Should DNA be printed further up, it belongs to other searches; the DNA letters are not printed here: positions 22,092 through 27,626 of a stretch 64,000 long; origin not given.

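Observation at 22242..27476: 1744-aa cysteine-dense modular surface protein with eukaryote-like CxC/CxxC modules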

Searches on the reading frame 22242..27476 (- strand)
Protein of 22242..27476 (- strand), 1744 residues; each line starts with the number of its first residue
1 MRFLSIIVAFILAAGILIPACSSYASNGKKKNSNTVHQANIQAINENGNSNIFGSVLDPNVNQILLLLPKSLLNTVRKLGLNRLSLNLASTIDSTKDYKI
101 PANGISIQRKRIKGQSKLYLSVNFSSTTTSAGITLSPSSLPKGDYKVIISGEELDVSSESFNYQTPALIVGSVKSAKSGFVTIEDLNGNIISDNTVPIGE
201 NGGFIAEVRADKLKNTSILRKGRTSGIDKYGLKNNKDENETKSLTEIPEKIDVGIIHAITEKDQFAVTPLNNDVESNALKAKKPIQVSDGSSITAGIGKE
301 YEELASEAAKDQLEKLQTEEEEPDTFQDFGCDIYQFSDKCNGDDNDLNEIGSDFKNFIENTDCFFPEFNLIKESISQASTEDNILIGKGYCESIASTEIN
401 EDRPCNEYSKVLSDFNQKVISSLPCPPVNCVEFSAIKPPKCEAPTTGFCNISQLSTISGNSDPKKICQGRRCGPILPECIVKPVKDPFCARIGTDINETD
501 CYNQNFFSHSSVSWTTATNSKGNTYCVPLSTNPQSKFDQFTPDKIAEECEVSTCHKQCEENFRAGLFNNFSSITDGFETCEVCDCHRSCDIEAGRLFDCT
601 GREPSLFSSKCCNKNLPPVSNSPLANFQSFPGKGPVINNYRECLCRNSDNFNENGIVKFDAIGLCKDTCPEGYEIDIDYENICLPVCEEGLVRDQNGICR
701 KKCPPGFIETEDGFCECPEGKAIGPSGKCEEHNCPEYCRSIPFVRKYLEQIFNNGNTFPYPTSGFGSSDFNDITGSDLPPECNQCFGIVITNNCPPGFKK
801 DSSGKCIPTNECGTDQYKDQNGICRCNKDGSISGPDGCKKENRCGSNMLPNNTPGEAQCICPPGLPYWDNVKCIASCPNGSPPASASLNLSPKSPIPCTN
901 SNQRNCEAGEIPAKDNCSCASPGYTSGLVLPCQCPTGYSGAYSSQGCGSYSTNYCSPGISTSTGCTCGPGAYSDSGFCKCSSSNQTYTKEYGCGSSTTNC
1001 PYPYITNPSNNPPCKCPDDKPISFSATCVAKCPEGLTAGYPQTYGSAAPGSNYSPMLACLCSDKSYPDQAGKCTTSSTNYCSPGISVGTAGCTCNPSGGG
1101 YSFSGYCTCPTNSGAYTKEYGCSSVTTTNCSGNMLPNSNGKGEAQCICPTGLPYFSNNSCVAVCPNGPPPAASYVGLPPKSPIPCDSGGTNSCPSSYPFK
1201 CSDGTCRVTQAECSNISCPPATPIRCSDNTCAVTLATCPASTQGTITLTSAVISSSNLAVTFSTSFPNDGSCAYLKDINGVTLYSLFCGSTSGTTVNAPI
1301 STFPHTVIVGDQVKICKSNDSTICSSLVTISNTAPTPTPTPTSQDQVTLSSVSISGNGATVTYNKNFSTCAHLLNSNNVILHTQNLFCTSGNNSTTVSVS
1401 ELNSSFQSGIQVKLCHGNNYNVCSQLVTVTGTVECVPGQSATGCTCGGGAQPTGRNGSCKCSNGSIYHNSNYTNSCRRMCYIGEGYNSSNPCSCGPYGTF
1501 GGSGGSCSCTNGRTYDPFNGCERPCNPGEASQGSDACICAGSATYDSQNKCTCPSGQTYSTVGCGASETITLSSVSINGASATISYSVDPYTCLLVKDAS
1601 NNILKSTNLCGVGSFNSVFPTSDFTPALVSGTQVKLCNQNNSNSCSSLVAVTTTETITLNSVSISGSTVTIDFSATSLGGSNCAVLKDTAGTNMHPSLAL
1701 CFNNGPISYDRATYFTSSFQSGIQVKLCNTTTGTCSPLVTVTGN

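Call 7: search_protein_families(library=pfam, proteins=[window:22242-27476:-], max_evalue=1)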
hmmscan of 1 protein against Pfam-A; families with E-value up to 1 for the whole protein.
window:22242-27476:- (1744 aa): 1 family
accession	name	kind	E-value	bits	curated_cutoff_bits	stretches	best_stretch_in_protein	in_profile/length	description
PF19341.4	B3GALT2_N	-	0.14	13.3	27.5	1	973-1021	34-78/81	Beta-1,3-galactosyltransferase 2 N-terminus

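Call 9: search_protein_families(library=ncbifam, proteins=[window:22242-27476:-], max_evalue=0.01)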
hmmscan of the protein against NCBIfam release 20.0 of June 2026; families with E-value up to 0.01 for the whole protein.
window:22242-27476:- (1744 aa): 0 families

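Call 10: find_homologous_proteins(query=window:22242-27476:-, max_evalue=0.001)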
Query window:22242-27476:- (1744 aa): 11 proteins with E <= 0.001 among 8000 candidates.
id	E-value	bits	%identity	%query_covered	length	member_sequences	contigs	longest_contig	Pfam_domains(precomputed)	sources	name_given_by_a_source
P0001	0.0e+0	4014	100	100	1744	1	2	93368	-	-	-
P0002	0.0e+0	1323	54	18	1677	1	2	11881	PF16656.12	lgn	-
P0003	0.0e+0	1198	42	73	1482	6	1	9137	-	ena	-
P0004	0.0e+0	1161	41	84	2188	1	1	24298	PF16656.12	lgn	-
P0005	5.8e-254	864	36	82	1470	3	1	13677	-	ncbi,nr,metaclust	ncbi:MAG: hypothetical protein A3F80_01200 [Candidatus Melainabacteria bacterium RIFCSPLOWO2_12_FULL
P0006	8.9e-211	721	33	82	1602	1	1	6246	-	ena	-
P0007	5.7e-180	619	34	66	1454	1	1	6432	-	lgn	-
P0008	4.0e-178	613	35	56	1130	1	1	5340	-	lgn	-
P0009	2.3e-156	541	35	52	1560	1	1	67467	-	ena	-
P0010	9.2e-140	486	36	39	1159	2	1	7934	PF00041.28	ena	-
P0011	5.3e-75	271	33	29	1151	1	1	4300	-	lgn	-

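Call 17: find_related_loci(query=A1, collection=genome_contigs, flank=10000)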
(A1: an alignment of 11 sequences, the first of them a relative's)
Query A1 (1744 aa) in genome_contigs; peptide patterns used: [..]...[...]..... (x = any residue, [..] = any of these).
22 stretches matched a pattern; 6 encode a relative of the query (tblastn E <= 1e-3); 6 distinct loci.
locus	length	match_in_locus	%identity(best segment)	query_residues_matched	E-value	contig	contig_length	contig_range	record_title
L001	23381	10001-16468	36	3-1744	0e+0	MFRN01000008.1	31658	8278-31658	MAG: Candidatus Melainabacteria bacterium RIFCSPLOWO2_02_FULL_35_15 rifcsplowo2_02_scaffold_1261, whole genome shotgun s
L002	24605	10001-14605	43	3-1736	0e+0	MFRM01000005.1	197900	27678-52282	MAG: Candidatus Melainabacteria bacterium RIFCSPHIGHO2_02_FULL_34_12 rifcsphigho2_02_scaffold_150, whole genome shotgun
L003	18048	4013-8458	36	2-1741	0e+0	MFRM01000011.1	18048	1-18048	MAG: Candidatus Melainabacteria bacterium RIFCSPHIGHO2_02_FULL_34_12 rifcsphigho2_02_scaffold_24772, whole genome shotgu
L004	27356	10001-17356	38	1-1743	6e-126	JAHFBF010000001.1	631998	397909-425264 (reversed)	MAG: Candidatus Melainabacteria bacterium isolate nzgw192 NODE_5_length_631999_cov_8.403068, whole genome shotgun sequen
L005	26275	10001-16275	28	2-1244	2e-65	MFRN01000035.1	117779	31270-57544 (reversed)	MAG: Candidatus Melainabacteria bacterium RIFCSPLOWO2_02_FULL_35_15 rifcsplowo2_02_scaffold_564, whole genome shotgun se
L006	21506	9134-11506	31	42-730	9e-50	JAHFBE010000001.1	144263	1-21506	MAG: Candidatus Melainabacteria bacterium isolate nzgw191 NODE_77_length_144264_cov_3.685306, whole genome shotgun seque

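Call 59: find_encoding_contigs(protein=P0009, flank=10000, max_places=2)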
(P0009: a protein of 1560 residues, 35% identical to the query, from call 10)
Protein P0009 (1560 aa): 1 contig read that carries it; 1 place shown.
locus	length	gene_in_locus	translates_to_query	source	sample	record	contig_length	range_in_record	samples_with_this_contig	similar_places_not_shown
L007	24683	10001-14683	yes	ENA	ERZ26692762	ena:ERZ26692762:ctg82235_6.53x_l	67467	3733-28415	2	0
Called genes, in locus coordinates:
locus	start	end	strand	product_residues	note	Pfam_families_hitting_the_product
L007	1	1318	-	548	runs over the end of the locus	PF03460:NIR_SIR_ferr, PF01077:NIR_SIR, PF03460:NIR_SIR_ferr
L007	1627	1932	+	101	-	PF00196:GerE, PF08281:Sigma70_r4_2 (faint)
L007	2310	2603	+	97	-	PF08281:Sigma70_r4_2 (weak), PF00196:GerE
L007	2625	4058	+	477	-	PF02878:PGM_PMM_I, PF02879:PGM_PMM_II, PF02880:PGM_PMM_III, PF00408:PGM_PMM_IV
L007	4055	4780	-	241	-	PF03734:YkuD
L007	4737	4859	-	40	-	-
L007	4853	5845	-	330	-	-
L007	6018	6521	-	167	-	PF00254:FKBP_C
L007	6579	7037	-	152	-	-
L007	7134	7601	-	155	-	-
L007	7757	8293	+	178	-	PF04542:Sigma70_r2, PF08281:Sigma70_r4_2, PF04545:Sigma70_r4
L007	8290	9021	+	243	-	PF13490:zf-HC2 (faint)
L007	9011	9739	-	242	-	PF13098:Thioredoxin_2, PF13462:Thioredoxin_4, PF01323:DSBA (weak), PF13743:Thioredoxin_5 (weak), PF01323:DSBA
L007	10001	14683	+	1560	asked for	-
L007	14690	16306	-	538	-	-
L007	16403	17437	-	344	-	-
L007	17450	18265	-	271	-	-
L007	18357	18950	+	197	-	PF00011:HSP20, PF17886:ArsA_HSP20 (weak)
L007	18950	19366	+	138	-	PF01894:YjbQ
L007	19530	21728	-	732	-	-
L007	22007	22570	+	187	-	PF14417:MEDS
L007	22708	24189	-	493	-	PF03109:ABC1, PF27536:UbiB_helical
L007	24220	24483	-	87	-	PF12797:Fer4_2 (faint), PF12837:Fer4_6 (faint), PF13237:Fer4_10 (weak), PF12838:Fer4_7 (weak), PF13187:Fer4_9, PF05187:Fer4_ETF_QO (weak), PF00037:Fer4 (weak)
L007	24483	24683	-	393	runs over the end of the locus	PF00890:FAD_binding_2 (weak), PF01266:DAO (weak), PF01494:FAD_binding_3, PF01946:Thi4 (weak), PF03486:HI0933_like, PF12831:FAD_oxidored, PF13450:NAD_binding_8 (weak), PF13738:Pyr_redox_3 (weak), +2 more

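Call 65: find_encoding_contigs(protein=P0004, flank=10000, max_places=2)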
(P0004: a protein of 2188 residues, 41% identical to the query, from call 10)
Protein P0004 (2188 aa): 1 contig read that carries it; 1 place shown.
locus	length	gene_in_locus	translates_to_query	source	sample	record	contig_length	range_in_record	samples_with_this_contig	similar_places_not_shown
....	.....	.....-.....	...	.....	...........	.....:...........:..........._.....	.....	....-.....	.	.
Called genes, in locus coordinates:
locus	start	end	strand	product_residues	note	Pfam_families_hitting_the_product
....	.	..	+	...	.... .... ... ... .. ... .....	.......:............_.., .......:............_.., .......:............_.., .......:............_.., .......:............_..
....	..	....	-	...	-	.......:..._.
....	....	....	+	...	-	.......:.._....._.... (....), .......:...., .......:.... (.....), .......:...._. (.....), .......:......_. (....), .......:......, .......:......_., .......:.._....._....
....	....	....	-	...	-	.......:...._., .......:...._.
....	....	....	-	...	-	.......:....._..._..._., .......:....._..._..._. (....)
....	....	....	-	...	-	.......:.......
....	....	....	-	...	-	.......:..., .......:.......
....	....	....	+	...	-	-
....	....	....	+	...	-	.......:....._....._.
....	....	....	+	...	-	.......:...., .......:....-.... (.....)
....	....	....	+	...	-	-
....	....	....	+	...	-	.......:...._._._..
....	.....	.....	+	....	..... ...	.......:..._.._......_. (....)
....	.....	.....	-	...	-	?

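Call 88: search_protein_families(library=pfam, proteins=[P0002, P0004, P0010], max_evalue=0.001)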
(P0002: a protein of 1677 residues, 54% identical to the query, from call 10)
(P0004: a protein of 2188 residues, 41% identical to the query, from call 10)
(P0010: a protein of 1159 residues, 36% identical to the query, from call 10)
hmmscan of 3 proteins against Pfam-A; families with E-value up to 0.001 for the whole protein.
P0002 (1677 aa): 2 families
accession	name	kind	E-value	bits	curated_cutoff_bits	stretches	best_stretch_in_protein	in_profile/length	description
PF16656.11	Pur_ac_phosph_N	-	1.4e-09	38.8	30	1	1087-1168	7-93/93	Purple acid Phosphatase, N-terminal domain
PF00041.27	fn3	-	4.9e-05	23.9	25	1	1085-1153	5-70/84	Fibronectin type III domain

P0004 (2188 aa): 1 family
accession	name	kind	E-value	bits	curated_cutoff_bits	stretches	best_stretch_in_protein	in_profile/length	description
PF16656.11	Pur_ac_phosph_N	-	2.3e-08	34.9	30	1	1471-1553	6-93/93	Purple acid Phosphatase, N-terminal domain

P0010 (1159 aa): 2 families
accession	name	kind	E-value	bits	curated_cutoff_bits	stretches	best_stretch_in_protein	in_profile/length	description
PF00041.27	fn3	-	5.7e-06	26.9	25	1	763-849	3-83/84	Fibronectin type III domain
PF25059.1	FN3_DSCAM-DSCAML_C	-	9.3e-05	23.1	39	1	778-850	10-81/89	DSCAM/DSCAML C-terminal Fn3-like domain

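Call 97: find_encoding_contigs(protein=window:22242-27476:-, flank=1000, max_places=3)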
Protein window:22242-27476:- (1744 aa): 3 contigs read that carry it; 2 places shown.
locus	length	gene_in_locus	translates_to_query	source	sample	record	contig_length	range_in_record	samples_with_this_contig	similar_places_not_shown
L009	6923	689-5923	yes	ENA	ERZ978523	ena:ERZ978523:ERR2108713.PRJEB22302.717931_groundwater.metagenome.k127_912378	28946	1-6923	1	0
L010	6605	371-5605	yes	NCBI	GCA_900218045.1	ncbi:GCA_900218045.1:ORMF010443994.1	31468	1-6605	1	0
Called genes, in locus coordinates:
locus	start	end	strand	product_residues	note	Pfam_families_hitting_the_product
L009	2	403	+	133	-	?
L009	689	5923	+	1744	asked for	-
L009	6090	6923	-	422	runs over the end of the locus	PF02040:ArsB, PF07158:MatC_N (faint), PF03600:CitMHS, PF06450:NhaB (weak), PF16980:CitMHS_2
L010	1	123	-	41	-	?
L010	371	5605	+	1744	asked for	-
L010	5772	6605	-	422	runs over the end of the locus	PF02040:ArsB, PF07158:MatC_N (faint), PF03600:CitMHS, PF06450:NhaB (weak), PF16980:CitMHS_2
